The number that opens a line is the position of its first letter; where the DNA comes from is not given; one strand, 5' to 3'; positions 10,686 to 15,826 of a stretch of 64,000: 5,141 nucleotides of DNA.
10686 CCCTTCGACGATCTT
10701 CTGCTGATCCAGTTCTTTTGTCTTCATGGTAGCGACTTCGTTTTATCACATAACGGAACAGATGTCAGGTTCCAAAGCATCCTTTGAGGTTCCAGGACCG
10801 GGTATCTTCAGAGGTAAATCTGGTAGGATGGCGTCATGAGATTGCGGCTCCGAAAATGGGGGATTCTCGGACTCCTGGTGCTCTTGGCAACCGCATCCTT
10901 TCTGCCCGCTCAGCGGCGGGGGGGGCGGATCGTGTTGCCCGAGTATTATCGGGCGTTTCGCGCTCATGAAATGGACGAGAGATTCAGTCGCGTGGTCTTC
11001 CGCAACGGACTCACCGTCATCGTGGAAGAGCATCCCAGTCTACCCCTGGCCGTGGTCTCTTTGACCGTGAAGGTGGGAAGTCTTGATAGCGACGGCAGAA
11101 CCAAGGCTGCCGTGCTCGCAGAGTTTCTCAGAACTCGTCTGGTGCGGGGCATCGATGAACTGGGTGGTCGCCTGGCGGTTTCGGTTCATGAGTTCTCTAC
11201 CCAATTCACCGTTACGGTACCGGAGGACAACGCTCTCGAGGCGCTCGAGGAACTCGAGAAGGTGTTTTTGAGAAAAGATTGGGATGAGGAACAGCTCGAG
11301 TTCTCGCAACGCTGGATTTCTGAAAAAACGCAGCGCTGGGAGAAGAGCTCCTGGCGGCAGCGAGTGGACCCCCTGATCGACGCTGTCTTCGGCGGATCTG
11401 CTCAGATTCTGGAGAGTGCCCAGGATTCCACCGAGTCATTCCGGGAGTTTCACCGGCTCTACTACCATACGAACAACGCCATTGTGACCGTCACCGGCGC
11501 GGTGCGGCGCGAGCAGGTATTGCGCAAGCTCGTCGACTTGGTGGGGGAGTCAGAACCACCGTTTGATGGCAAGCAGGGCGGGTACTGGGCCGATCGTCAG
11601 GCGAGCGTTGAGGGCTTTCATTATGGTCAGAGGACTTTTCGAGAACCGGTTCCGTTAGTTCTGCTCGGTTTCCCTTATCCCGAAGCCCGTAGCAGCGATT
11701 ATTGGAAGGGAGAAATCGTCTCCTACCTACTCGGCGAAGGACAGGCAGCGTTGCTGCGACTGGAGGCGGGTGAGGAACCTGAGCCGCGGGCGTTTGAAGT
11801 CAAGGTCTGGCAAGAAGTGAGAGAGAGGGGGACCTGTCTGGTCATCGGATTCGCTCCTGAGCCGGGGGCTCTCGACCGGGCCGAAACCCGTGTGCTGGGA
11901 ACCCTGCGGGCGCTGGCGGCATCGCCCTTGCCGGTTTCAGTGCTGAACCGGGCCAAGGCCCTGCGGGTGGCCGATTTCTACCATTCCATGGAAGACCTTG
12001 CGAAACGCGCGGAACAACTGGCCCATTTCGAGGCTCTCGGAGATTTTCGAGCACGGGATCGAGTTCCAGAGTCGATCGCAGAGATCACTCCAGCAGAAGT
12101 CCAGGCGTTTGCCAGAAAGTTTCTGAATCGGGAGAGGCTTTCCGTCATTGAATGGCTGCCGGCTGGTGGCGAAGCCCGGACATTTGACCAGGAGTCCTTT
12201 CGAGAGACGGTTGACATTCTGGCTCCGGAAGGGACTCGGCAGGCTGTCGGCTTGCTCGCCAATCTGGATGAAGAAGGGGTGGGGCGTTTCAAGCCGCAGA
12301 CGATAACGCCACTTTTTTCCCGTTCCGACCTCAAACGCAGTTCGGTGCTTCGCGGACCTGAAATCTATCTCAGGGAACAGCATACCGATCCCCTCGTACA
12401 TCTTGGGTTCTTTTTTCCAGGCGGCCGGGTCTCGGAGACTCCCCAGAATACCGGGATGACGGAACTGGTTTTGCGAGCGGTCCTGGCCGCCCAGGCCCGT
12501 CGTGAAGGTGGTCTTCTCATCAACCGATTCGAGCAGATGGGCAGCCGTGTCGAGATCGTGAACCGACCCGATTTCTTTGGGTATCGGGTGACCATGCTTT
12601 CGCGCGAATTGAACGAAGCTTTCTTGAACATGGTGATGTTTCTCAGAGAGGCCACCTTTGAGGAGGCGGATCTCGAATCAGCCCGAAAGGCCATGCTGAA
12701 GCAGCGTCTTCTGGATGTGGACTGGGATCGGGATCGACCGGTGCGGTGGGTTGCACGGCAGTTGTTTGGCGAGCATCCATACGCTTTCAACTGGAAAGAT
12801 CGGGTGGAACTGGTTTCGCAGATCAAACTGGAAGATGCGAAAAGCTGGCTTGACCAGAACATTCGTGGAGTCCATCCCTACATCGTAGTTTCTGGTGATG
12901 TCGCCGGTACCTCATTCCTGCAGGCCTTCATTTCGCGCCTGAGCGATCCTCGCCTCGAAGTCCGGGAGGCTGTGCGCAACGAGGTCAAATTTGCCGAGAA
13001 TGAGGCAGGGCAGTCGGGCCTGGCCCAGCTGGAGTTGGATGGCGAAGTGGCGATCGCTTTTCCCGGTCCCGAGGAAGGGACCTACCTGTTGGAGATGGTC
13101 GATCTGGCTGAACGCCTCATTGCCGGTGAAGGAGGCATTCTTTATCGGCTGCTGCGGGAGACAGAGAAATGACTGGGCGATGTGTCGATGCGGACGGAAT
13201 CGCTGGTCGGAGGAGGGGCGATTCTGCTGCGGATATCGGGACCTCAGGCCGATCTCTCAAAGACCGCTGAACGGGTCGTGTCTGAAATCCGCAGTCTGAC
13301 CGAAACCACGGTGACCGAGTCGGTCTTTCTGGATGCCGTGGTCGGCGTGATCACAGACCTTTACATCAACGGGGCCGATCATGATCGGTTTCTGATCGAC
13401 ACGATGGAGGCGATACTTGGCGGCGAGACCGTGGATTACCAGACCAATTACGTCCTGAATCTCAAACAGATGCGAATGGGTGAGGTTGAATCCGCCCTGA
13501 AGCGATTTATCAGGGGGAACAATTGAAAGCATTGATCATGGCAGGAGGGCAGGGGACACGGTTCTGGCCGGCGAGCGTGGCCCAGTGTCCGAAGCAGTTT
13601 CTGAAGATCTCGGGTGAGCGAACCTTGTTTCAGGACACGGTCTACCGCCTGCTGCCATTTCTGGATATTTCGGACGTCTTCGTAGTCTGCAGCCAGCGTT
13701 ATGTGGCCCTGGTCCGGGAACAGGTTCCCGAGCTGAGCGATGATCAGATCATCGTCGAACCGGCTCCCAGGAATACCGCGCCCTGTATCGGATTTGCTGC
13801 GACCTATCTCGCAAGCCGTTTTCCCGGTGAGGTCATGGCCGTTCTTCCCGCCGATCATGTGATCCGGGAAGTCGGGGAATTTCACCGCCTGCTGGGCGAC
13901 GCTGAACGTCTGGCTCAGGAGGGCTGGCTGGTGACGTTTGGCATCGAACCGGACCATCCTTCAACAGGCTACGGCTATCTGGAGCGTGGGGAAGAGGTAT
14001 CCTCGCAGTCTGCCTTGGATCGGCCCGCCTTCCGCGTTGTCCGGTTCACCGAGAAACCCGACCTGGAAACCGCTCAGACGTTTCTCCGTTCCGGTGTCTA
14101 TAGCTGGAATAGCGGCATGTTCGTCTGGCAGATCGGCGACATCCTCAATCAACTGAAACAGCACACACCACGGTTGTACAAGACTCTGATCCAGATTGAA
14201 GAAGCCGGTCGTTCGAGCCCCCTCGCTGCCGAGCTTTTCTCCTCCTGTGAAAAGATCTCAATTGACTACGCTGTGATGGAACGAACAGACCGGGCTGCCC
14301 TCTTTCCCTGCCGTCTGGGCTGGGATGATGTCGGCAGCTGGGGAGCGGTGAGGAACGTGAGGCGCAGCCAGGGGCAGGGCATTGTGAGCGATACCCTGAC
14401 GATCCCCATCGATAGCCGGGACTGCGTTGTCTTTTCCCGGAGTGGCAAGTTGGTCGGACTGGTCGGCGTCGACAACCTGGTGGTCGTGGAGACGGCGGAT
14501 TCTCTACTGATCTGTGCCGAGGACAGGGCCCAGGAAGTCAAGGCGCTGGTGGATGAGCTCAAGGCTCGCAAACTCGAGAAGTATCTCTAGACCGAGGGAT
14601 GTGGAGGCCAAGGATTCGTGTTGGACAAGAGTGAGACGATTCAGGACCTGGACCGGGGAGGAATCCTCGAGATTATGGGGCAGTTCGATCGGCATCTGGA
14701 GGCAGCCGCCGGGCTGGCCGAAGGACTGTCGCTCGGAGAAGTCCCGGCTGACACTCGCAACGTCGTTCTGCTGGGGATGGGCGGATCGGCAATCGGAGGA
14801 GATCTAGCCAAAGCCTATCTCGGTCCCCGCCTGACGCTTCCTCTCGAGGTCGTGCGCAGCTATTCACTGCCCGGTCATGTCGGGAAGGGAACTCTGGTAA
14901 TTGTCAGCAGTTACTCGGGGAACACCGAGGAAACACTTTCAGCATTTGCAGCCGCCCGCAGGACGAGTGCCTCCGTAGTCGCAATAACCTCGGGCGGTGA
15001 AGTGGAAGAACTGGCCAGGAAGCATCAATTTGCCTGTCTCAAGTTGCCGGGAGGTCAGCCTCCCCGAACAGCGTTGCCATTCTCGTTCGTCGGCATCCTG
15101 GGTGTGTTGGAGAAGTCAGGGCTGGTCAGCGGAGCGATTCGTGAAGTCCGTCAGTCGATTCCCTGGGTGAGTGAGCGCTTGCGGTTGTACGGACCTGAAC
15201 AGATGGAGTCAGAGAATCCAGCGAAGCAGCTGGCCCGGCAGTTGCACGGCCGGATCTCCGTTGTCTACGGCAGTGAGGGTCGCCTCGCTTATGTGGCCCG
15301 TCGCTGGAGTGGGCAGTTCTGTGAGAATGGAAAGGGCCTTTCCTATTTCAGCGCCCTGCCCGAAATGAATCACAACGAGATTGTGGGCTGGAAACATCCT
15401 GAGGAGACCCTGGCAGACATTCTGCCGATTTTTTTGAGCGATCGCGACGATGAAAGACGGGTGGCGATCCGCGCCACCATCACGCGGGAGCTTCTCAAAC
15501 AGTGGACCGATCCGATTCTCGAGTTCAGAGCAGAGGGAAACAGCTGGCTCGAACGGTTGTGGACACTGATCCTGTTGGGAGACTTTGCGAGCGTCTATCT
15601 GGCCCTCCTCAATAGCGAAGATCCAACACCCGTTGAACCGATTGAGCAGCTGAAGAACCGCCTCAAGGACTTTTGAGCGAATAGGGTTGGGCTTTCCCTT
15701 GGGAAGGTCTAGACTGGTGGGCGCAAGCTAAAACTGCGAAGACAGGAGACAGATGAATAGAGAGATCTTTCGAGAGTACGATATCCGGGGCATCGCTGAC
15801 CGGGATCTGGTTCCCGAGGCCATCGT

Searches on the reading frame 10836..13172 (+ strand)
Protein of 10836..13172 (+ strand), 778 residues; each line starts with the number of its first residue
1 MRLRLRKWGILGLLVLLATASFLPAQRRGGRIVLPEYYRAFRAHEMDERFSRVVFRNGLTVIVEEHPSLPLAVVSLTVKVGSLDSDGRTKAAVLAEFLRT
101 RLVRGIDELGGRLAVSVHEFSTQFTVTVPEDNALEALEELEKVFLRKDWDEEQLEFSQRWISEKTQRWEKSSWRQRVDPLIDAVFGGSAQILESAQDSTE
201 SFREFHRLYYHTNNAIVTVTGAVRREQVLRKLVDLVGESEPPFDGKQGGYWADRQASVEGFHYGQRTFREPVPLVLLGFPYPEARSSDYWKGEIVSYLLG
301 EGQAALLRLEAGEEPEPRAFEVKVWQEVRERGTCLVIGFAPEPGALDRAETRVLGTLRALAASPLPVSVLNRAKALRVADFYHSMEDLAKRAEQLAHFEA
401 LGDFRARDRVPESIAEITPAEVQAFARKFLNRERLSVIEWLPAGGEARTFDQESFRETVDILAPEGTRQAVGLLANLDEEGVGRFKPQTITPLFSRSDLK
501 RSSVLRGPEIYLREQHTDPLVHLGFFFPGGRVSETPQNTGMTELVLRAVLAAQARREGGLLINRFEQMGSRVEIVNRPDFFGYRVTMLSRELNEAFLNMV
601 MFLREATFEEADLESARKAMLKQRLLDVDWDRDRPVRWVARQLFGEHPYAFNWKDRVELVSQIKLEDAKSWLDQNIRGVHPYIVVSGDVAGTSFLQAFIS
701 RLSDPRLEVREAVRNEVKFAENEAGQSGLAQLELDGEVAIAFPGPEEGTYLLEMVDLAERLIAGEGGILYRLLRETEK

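Call 28: search_protein_families(library=ncbifam, proteins=[window:10836-13172:+], max_evalue=0.00001)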
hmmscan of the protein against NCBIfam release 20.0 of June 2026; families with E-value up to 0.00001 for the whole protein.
window:10836-13172:+ (778 aa): 0 families

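Call 30: search_protein_families(library=pfam, proteins=[window:10836-13172:+], max_evalue=0.001)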
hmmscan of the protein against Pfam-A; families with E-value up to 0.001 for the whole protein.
window:10836-13172:+ (778 aa): 2 families
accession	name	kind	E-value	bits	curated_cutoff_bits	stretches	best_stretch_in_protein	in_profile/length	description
PF05193.26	Peptidase_M16_C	-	3.8e-16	59.9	23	1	200-375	5-179/181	Peptidase M16 inactive domain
PF00675.25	Peptidase_M16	-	4.2e-12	46.6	22.3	1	512-623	4-115/149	Insulinase (Peptidase family M16)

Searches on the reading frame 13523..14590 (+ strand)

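Call 28: search_protein_families(library=ncbifam, proteins=[window:13523-14590:+], max_evalue=0.00001)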
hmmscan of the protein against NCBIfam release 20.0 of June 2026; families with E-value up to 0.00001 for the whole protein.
window:13523-14590:+ (355 aa): 6 families
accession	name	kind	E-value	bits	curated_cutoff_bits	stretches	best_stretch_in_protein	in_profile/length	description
TIGR01479.1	GMP_PMI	equivalog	1.5e-99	333.9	372.95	1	2-350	2-349/467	mannose-1-phosphate guanylyltransferase/mannose-6-phosphate isomerase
NF012004.0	PRK15460.1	equivalog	5.7e-78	262.7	859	1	4-349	9-358/478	mannose-1-phosphate guanyltransferase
TIGR00453.1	ispD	equivalog_domain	4.3e-07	29.6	181.3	1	3-72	2-66/219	2-C-methyl-D-erythritol 4-phosphate cytidylyltransferase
TIGR03992.1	Arch_glmU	subfamily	5.1e-06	25.6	292.1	1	1-201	1-174/393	bifunctional sugar-1-phosphate nucleotidylyltransferase/acetyltransferase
NF001183.0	PRK00155.1-3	subfamily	8.4e-06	25.2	166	0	3-78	4-77/237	D-ribitol-5-phosphate cytidylyltransferase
NF006899.0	PRK09382.1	equivalog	9.9e-06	24.9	417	0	3-77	9-78/387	bifunctional 2-C-methyl-D-erythritol 4-phosphate cytidylyltransferase/2-C-methyl-D-erythritol 2,4-cyclodiphosphate synthase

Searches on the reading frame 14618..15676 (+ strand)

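Call 28: search_protein_families(library=ncbifam, proteins=[window:14618-15676:+], max_evalue=0.00001)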
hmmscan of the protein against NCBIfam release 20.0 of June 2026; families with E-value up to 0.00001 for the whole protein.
window:14618-15676:+ (352 aa): 6 families
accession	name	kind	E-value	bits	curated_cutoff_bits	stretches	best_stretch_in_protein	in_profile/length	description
NF006426.0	PRK08674.1-6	subfamily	6.2e-108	360.8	295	1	1-351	1-351/354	bifunctional phosphoglucose/phosphomannose isomerase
NF006425.0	PRK08674.1-5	equivalog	1.5e-101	339.8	471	1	1-350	4-354/358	bifunctional phosphoglucose/phosphomannose isomerase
TIGR02128.1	G6PI_arch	equivalog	2.8e-74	249.8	213.9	1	46-350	21-308/308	bifunctional phosphoglucose/phosphomannose isomerase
NF006423.0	PRK08674.1-2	equivalog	5.7e-71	239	254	1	46-350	27-317/317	bifunctional phosphoglucose/phosphomannose isomerase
NF006424.0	PRK08674.1-3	equivalog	1.4e-52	179.2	730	1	3-350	7-353/355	bifunctional phosphoglucose/phosphomannose isomerase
NF006422.0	PRK08674.1-1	subfamily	8.8e-41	140.3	317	1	46-350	25-296/302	bifunctional phosphoglucose/phosphomannose isomerase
